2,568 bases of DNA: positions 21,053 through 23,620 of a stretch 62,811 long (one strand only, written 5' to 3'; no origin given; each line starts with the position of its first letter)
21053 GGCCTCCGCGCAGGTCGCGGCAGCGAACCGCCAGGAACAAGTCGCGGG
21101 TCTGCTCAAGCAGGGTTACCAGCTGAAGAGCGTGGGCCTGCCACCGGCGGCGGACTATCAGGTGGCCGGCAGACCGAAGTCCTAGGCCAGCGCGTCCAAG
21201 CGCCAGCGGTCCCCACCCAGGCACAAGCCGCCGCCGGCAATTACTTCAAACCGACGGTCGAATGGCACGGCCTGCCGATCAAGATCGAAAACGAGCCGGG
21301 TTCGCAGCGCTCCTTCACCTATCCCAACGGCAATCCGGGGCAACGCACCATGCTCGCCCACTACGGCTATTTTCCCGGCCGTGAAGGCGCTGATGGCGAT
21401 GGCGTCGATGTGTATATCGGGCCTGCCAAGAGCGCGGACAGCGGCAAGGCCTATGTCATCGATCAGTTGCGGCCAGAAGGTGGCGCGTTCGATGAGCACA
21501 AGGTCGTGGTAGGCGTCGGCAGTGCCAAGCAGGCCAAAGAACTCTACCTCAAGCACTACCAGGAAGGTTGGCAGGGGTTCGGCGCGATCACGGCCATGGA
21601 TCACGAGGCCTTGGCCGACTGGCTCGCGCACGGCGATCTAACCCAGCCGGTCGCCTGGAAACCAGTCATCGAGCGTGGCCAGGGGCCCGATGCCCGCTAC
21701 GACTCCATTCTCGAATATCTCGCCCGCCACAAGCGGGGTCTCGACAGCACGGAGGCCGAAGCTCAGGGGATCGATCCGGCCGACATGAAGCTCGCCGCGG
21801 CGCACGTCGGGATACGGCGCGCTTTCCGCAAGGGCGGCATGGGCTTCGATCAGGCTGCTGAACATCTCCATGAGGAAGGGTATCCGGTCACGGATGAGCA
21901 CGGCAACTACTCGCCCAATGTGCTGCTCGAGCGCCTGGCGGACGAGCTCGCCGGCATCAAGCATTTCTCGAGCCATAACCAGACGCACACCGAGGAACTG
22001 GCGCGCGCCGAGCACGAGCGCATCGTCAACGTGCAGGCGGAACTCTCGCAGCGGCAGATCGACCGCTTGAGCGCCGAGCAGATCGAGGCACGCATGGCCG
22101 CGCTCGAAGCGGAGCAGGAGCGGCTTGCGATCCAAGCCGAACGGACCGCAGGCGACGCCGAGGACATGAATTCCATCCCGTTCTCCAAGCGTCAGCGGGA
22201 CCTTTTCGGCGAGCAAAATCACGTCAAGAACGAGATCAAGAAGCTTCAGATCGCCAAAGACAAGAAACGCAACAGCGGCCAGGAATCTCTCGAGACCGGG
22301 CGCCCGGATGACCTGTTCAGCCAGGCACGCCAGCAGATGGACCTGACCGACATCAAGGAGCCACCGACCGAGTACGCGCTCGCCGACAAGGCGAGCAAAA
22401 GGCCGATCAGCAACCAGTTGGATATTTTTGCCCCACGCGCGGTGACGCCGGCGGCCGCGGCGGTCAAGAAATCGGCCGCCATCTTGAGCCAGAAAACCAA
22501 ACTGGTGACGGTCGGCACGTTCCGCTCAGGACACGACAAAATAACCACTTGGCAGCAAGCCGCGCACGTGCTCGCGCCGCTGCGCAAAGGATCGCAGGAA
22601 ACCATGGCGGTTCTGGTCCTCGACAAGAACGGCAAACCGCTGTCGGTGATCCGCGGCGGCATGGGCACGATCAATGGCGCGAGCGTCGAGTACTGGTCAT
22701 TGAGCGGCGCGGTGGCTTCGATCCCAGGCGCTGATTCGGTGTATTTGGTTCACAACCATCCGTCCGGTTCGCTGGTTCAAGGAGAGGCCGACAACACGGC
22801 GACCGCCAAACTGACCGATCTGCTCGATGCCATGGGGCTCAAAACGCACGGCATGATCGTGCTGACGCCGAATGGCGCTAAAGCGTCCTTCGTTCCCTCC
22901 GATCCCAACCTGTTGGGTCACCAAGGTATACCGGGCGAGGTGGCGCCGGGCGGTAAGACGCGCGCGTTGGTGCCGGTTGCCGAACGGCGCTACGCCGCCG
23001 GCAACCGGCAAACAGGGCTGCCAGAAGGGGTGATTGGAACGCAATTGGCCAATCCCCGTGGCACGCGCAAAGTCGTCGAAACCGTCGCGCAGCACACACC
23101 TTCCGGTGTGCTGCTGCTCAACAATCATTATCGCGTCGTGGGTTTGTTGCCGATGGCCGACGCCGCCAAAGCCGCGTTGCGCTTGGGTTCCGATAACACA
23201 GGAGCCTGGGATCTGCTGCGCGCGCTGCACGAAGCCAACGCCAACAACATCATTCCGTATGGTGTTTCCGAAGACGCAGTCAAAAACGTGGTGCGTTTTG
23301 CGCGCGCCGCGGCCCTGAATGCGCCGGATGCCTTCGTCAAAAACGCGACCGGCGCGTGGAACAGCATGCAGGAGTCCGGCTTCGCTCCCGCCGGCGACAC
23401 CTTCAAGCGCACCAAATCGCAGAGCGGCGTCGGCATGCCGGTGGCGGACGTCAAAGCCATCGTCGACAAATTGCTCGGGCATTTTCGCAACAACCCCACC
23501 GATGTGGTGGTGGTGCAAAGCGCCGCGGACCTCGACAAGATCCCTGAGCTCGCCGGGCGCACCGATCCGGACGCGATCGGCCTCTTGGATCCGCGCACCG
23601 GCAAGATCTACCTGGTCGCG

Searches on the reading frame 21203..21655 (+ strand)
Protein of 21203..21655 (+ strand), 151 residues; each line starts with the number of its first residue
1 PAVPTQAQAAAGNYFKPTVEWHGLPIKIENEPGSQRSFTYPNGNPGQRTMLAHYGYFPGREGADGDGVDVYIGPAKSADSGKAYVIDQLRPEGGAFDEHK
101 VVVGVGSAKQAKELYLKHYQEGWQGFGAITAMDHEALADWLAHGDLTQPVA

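Call 57: find_homologous_proteins(query=window:21203-21655:+, max_evalue=1e-10)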
Query window:21203-21655:+ (151 aa): 7 proteins with E <= 1e-10 among 36 candidates.
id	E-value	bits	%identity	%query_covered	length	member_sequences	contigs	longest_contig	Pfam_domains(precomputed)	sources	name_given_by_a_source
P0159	2.5e-26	111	43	98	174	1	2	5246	PF18823.7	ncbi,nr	ncbi:MAG: hypothetical protein CMI13_12180, partial [Oleibacter sp.]|nr:hypothetical protein [Thalas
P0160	1.8e-24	105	42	98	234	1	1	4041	PF18823.7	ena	-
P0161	3.1e-24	104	44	85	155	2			PF18823.7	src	-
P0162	2.2e-22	98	40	98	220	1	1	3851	PF18823.7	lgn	-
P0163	1.0e-21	96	41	96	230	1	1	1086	PF18823.7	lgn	-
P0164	1.2e-21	96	45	86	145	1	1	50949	PF18823.7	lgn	-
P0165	8.0e-21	93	60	56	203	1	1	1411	PF18823.7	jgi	-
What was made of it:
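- Tried and rejected: A word-indexed homologue search with the InPase domain returned only 7 short proteins (call 57).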

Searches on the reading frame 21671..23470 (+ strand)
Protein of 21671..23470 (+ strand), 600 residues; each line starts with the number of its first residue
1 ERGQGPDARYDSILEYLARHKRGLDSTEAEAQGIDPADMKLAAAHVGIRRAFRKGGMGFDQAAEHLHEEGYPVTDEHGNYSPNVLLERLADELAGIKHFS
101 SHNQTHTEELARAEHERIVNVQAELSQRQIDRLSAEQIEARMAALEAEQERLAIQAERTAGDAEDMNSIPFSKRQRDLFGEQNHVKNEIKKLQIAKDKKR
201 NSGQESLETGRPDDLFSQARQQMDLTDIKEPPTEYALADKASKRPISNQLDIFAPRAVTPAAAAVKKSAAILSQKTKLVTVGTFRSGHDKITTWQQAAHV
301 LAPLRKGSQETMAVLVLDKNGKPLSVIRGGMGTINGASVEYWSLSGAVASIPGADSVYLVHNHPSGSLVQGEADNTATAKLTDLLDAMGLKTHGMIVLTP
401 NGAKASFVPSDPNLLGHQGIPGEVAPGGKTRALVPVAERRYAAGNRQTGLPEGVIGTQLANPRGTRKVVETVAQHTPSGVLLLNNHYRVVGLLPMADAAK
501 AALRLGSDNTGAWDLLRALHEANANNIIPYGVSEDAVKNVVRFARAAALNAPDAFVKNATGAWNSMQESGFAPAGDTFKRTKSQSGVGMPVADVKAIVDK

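Call 63: search_protein_families(library=pfam, proteins=[window:21671-23470:+], max_evalue=0.01)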
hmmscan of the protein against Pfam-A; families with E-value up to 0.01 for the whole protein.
window:21671-23470:+ (600 aa): 1 family
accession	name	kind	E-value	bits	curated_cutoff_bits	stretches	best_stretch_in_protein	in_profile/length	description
PF04002.20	RadC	-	8.1e-15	55.3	22.1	1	291-407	1-116/121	RadC-like JAB domain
